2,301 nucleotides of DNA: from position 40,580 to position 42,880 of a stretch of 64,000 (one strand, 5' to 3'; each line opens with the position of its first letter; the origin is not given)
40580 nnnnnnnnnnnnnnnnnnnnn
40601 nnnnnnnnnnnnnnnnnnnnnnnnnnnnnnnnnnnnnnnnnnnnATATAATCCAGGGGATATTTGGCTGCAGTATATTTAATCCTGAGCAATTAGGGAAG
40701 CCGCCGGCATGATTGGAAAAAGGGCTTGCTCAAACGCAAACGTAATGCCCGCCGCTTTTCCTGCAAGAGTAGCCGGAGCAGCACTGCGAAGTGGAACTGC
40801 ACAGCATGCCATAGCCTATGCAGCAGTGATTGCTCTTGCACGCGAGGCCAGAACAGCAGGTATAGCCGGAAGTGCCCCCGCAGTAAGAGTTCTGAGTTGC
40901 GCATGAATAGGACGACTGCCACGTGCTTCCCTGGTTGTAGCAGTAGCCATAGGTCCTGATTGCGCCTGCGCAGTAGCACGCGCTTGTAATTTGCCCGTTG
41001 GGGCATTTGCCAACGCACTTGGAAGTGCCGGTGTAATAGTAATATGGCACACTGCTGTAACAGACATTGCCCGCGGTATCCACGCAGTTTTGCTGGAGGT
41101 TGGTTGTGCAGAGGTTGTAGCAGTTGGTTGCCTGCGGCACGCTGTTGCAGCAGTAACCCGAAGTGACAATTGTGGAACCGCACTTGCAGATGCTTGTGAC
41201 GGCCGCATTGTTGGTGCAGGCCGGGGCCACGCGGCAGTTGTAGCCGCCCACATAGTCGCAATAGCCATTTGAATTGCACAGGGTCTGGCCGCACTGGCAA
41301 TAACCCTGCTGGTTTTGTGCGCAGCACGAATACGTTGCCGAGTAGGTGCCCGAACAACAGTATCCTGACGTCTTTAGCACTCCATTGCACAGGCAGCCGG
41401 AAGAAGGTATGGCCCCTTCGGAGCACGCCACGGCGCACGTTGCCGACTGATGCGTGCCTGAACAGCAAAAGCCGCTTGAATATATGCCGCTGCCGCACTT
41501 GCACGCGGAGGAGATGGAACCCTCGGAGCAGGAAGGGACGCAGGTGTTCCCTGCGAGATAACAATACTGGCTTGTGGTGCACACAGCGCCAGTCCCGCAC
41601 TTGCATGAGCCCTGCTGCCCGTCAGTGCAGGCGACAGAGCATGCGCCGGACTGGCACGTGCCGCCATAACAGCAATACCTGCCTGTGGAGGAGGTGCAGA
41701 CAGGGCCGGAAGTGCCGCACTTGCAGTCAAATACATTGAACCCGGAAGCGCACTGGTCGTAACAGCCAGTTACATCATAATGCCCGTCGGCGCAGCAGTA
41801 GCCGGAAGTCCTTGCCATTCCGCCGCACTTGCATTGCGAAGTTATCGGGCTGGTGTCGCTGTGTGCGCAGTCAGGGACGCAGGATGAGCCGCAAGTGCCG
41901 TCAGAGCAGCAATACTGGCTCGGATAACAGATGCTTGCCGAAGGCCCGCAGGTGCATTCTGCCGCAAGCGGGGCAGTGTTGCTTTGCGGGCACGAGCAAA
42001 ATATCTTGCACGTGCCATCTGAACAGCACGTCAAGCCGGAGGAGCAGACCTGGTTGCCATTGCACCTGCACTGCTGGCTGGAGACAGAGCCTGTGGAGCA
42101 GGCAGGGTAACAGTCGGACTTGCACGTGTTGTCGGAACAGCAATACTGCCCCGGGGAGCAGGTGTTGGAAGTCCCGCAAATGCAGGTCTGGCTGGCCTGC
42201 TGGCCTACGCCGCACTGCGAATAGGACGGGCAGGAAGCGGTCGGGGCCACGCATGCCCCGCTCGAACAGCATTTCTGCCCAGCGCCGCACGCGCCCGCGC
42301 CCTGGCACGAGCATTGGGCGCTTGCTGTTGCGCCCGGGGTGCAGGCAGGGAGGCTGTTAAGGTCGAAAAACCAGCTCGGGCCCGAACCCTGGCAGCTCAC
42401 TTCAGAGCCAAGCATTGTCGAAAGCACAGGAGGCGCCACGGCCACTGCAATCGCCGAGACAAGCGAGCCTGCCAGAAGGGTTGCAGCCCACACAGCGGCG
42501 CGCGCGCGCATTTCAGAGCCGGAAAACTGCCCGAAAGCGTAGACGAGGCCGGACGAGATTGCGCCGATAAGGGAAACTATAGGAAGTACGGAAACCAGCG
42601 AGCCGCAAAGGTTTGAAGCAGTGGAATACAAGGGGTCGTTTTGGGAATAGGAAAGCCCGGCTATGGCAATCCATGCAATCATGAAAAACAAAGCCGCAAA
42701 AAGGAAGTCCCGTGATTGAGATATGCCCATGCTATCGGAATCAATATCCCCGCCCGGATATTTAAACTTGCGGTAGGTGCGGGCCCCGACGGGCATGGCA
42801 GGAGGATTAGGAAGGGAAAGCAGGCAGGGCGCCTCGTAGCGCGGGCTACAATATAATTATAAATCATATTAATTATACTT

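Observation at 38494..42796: Tandem pair of 13%-cysteine, N-terminally anchored surface proteins with mosaic near-identity, bracketed by two MscS channel genes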

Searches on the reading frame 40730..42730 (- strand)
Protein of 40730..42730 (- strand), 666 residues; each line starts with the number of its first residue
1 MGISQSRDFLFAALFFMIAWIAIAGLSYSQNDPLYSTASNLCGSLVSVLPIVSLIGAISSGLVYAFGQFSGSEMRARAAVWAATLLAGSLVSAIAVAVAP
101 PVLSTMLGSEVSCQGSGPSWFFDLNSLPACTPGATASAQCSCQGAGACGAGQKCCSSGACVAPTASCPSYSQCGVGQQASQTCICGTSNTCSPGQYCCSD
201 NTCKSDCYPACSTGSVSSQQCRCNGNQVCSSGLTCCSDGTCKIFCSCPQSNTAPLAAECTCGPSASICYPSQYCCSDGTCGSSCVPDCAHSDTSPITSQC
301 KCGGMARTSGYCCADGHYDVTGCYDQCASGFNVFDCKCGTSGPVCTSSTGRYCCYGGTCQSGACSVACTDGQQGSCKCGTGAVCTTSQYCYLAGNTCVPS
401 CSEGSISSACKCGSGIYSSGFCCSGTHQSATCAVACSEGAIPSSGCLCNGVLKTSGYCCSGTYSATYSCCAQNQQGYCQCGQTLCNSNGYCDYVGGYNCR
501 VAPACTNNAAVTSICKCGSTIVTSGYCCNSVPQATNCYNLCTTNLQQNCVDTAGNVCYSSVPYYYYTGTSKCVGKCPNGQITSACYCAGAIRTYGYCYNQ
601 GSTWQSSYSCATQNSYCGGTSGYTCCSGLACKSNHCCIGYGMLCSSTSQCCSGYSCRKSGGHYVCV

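Call 5: search_protein_families(library=pfam, proteins=[window:40730-42730:-], max_evalue=1)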
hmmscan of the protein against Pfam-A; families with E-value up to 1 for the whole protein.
window:40730-42730:- (666 aa): 1 family
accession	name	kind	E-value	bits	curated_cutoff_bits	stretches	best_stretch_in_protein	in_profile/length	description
PF04956.18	TrbC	-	0.013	16.1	27.9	1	5-84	6-85/98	TrbC/VIRB2 pilin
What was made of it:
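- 42392..42730 (-): B: signal peptide plus pilin hairpin, aa 1-113. Call 5 (TrbC 16.1 bits, below cut-off).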

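Call 15: search_protein_families(library=ncbifam, proteins=[window:40730-42730:-], max_evalue=1)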
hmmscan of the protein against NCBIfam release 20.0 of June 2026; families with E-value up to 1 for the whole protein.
window:40730-42730:- (666 aa): 0 families

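Call 89: find_related_loci(query=window:40730-42730:-, collection=metagenome_contigs, flank=10000)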
Query window:40730-42730:- (666 aa) in metagenome_contigs; peptide patterns used: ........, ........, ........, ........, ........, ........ (x = any residue, [..] = any of these).
39 stretches matched a pattern, but none encodes a relative of the query by tblastn (E <= 1e-3).
